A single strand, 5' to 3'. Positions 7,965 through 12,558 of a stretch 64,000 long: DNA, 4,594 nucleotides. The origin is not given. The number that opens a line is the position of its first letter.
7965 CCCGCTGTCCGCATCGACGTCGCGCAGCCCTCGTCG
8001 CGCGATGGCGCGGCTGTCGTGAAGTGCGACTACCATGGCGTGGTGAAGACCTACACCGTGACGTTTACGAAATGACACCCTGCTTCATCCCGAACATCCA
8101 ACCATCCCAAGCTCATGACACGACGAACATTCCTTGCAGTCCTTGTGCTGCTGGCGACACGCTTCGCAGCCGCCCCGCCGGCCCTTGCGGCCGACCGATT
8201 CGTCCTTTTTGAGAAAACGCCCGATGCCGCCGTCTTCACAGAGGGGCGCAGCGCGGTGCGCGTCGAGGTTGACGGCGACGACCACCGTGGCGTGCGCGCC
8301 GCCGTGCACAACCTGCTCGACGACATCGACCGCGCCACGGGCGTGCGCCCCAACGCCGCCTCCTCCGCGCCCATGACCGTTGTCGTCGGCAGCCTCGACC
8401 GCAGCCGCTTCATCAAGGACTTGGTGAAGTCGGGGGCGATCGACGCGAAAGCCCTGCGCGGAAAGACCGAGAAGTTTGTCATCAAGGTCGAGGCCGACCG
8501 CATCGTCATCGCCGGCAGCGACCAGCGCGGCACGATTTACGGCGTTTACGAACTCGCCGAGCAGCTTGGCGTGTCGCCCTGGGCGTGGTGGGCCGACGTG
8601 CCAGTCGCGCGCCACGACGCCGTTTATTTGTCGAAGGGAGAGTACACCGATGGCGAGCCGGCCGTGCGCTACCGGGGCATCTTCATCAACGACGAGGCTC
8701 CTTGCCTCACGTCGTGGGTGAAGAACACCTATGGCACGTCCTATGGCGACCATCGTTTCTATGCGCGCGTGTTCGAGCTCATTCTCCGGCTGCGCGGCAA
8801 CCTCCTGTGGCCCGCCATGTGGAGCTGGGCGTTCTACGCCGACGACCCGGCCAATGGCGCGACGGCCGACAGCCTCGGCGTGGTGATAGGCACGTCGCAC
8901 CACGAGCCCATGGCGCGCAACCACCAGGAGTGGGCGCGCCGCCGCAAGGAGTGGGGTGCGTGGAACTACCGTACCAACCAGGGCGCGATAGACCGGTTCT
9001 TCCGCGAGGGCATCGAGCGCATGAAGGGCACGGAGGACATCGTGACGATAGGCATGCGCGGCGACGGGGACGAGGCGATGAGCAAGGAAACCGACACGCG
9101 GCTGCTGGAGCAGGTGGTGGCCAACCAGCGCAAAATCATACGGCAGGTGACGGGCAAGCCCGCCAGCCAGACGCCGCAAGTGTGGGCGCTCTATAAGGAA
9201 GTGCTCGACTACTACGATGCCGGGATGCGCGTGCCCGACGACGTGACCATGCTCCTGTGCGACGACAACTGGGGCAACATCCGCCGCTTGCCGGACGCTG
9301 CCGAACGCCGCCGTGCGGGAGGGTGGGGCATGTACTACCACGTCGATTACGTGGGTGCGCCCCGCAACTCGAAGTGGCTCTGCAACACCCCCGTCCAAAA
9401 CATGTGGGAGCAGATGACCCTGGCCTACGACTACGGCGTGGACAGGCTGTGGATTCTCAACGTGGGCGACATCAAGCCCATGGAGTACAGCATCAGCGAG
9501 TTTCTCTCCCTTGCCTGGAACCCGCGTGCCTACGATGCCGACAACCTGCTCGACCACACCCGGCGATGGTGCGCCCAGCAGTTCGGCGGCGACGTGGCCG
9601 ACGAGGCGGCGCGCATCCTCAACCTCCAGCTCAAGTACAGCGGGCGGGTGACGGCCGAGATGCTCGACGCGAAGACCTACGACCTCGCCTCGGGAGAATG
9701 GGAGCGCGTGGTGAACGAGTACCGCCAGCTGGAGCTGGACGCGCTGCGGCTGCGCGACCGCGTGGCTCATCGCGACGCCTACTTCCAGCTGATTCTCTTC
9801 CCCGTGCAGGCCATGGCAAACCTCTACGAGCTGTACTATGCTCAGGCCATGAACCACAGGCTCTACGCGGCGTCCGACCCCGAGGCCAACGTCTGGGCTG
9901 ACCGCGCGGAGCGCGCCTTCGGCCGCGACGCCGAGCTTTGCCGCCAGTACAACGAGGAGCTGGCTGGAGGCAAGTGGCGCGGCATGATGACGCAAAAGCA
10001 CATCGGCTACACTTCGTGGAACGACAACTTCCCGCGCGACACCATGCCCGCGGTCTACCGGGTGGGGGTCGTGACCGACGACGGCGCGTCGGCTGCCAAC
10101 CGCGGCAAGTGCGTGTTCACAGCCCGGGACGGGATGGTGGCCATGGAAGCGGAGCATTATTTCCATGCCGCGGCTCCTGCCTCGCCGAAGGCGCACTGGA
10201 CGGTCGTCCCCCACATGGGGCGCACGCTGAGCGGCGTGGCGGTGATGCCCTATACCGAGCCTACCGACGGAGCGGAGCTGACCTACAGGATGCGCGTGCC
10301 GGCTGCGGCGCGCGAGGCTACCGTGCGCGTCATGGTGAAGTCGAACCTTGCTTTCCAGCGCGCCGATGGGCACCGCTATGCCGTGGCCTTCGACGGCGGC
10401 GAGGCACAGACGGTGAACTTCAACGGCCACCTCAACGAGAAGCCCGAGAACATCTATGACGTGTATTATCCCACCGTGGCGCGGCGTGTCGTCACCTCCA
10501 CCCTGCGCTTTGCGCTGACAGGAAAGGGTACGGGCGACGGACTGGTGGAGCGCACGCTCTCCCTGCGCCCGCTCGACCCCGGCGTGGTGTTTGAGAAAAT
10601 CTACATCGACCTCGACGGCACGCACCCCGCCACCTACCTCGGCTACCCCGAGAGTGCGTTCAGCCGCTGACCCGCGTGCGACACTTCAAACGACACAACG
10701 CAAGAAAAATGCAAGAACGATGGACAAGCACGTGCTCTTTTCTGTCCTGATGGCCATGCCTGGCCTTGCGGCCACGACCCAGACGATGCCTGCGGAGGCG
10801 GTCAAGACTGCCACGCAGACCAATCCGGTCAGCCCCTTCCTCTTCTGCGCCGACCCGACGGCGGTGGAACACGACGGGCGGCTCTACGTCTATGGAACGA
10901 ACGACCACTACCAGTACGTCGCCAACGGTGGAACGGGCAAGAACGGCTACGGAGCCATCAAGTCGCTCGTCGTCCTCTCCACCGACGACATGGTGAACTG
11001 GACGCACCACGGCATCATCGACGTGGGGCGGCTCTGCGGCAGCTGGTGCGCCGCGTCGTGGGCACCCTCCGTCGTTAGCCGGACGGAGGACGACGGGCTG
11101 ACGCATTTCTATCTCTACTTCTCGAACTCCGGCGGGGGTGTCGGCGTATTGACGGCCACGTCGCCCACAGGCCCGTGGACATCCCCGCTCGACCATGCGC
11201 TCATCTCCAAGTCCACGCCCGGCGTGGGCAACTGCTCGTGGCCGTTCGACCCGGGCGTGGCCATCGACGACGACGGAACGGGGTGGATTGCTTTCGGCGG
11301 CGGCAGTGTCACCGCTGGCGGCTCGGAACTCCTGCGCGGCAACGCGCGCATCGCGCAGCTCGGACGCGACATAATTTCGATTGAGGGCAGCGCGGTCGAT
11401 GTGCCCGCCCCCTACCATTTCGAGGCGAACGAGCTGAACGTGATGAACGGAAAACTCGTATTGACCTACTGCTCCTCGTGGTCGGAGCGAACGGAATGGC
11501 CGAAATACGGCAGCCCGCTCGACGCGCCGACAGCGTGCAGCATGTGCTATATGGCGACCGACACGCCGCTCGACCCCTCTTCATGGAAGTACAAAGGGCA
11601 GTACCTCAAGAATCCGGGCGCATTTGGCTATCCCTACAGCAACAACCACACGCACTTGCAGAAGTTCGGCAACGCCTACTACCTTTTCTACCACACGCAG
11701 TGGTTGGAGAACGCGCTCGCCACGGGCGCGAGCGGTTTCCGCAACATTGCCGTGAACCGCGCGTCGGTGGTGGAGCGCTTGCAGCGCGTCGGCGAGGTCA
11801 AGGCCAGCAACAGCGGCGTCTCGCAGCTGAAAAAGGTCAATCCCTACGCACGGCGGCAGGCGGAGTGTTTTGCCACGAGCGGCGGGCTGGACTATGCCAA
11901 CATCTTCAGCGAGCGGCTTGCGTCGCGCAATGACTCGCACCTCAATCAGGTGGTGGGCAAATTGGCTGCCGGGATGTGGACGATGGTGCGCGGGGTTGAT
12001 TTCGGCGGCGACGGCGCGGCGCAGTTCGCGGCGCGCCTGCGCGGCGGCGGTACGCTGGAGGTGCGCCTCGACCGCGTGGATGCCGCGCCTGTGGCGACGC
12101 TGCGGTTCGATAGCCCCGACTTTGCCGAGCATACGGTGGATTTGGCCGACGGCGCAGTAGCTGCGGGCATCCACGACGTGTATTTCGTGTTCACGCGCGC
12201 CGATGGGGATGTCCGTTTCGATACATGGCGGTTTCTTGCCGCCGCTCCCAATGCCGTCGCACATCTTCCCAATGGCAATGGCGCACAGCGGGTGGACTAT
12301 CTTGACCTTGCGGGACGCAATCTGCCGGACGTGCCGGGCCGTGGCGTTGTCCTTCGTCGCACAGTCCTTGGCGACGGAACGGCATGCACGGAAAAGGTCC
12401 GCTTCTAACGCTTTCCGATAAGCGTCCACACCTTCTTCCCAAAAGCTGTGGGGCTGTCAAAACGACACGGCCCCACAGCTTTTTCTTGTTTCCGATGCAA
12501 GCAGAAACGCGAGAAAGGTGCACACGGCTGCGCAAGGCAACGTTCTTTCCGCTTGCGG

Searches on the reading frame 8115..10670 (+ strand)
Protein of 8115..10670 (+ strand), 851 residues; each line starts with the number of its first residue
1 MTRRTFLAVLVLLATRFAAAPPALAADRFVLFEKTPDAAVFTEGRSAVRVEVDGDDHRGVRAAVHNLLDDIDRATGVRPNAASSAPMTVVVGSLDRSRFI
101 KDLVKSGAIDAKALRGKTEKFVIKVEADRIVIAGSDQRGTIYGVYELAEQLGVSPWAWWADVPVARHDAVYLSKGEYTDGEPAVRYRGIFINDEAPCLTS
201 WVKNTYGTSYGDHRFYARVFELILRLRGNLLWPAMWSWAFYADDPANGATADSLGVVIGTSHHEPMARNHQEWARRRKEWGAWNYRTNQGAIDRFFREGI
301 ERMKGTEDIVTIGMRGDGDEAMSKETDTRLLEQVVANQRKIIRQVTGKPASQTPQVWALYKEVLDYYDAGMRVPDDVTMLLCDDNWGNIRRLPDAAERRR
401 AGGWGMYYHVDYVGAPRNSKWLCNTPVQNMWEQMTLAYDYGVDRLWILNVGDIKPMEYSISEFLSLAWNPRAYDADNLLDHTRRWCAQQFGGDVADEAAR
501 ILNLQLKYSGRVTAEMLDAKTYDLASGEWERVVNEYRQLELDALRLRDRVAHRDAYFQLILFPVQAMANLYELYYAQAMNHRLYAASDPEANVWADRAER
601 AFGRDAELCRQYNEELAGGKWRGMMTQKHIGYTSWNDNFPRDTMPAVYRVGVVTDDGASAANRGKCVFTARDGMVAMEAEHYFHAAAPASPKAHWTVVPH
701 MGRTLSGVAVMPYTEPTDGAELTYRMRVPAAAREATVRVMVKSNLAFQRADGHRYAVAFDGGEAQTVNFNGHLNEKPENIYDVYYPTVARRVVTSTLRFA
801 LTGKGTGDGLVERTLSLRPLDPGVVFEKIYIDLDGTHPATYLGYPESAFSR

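Call 13: search_protein_families(library=pfam, proteins=[window:8115-10670:+], max_evalue=0.001)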
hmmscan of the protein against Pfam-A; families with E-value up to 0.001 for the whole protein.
window:8115-10670:+ (851 aa): 3 families
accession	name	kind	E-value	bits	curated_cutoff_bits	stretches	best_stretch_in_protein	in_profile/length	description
PF15979.11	Glyco_hydro_115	-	2.5e-145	484.6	27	1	180-515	2-334/335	Glycosyl hydrolase family 115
PF17829.7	GH115_C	-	7.6e-34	117.4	24.1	1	668-846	2-172/172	Glycosyl hydrolase family 115 C-terminal domain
PF02838.20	Glyco_hydro_20b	-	0.00078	20.6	26.1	0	51-147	25-104/124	Glycosyl hydrolase family 20, domain 2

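Call 93: search_protein_families(library=ncbifam, proteins=[window:8115-10670:+], max_evalue=0.01)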
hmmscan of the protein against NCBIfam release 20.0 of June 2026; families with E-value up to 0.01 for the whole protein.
window:8115-10670:+ (851 aa): 2 families
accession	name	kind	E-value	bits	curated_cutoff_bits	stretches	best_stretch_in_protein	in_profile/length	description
NF049878.1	AlphGalctur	equivalog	0.00066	17.8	1300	1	90-151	58-118/901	alpha-d-galacturonidase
NF041654.1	GlcNAcase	equivalog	0.0015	17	1000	1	111-151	87-127/732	beta-N-acetylglucosaminidase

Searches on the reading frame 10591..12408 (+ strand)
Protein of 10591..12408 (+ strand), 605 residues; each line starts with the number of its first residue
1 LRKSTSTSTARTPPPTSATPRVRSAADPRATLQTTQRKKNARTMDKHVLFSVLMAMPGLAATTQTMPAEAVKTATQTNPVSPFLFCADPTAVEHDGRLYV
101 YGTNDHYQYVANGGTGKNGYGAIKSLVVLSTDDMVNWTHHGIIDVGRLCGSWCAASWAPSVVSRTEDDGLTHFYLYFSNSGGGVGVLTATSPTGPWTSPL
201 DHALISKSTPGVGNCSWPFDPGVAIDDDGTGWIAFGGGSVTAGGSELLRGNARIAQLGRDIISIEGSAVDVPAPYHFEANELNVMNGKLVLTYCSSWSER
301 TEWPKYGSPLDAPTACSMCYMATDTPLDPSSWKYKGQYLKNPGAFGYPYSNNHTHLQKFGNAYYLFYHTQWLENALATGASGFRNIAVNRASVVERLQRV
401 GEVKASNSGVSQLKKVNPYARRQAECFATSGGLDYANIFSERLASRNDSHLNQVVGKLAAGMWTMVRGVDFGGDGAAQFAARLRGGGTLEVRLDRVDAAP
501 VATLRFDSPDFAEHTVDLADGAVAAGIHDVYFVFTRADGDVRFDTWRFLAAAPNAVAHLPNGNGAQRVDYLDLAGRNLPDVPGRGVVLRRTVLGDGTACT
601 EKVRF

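Call 13: search_protein_families(library=pfam, proteins=[window:10591-12408:+], max_evalue=0.001)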
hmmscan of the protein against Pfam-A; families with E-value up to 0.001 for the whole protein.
window:10591-12408:+ (605 aa): 2 families
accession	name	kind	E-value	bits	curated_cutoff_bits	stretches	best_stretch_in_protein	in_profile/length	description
PF04616.20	Glyco_hydro_43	-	5.4e-18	65.8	32.2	1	77-370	2-262/288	Glycosyl hydrolases family 43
PF03422.21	CBM_6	-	2.4e-08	34.8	28.9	1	446-548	16-123/125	Carbohydrate binding module (family 6)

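Call 67: search_solved_structures(query=window:10591-12408:+, max_evalue=0.00001)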
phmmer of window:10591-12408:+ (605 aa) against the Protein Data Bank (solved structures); distinct sequences matched with E-value up to 0.00001: 15.
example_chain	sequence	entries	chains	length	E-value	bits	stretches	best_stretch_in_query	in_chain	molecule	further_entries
3c7g_A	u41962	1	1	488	5.8e-87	296.1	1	72-549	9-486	Endo-1,4-beta-xylanase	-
3c7e_A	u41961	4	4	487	5.9e-87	296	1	74-549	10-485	Endo-1,4-beta-xylanase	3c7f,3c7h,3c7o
5a8c_A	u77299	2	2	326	4.6e-44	154.4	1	78-377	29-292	CARBOHYDRATE BINDING FAMILY 6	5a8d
8hcj_D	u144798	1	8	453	4.2e-24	88.5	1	76-548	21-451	Xylan 1,4-beta-xylosidase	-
9x3m_A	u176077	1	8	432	1.2e-23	87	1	78-548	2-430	Xylan 1,4-beta-xylosidase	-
4nov_A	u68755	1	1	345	4.5e-17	65.2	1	56-238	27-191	Xylosidase/arabinofuranosidase Xsa43E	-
3qed_A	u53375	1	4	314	4.4e-15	58.7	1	71-237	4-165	Beta-xylosidase/alpha-L-arabinfuranosidase, gly43N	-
3qee_A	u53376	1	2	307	1.2e-14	57.2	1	77-237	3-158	Beta-xylosidase/alpha-L-arabinfuranosidase, gly43N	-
3qef_A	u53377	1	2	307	1.5e-13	53.6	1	77-237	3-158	Beta-xylosidase/alpha-L-arabinfuranosidase, gly43N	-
5m77_A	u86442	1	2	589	8.1e-10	41.3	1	455-553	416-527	Alpha-1,6-mannanase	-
9no3_A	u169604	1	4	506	6.7e-08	34.9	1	77-239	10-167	TerARA - arabinofuranosidase/xylosidase from metagenome of Pseudacanthotermes militaris.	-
3kst_A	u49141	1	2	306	7.1e-07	31.5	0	101-235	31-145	Endo-1,4-beta-xylanase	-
3qz4_A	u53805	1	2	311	8.8e-07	31.2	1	78-247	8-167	Endo-1,4-beta-xylanase D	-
5glk_A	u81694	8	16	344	2e-06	30.1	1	75-237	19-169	Glycoside hydrolase family 43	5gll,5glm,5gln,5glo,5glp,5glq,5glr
6xn0_A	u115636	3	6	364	8.2e-06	28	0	69-252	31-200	Xylosidase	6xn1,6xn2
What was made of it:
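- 819..12408 (.): Genome-specific neighbouring CAZyme cluster, not part of the operon. It holds GH97 (819-2795, -), GH2 (2920-5298, -), a GH43-like 689-aa protein (6006-8075, +), GH115 (8115-10670, +) and GH43+CBM6 (about 10720-12408, +). PDB: GH43+CBM6 matches B. subtilis arabinoxylan arabinofuranohydrolase 3C7G at E 6e-87 (call 67).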

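Call 93: search_protein_families(library=ncbifam, proteins=[window:10591-12408:+], max_evalue=0.01)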
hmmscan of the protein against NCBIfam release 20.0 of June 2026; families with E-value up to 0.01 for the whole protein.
window:10591-12408:+ (605 aa): 0 families
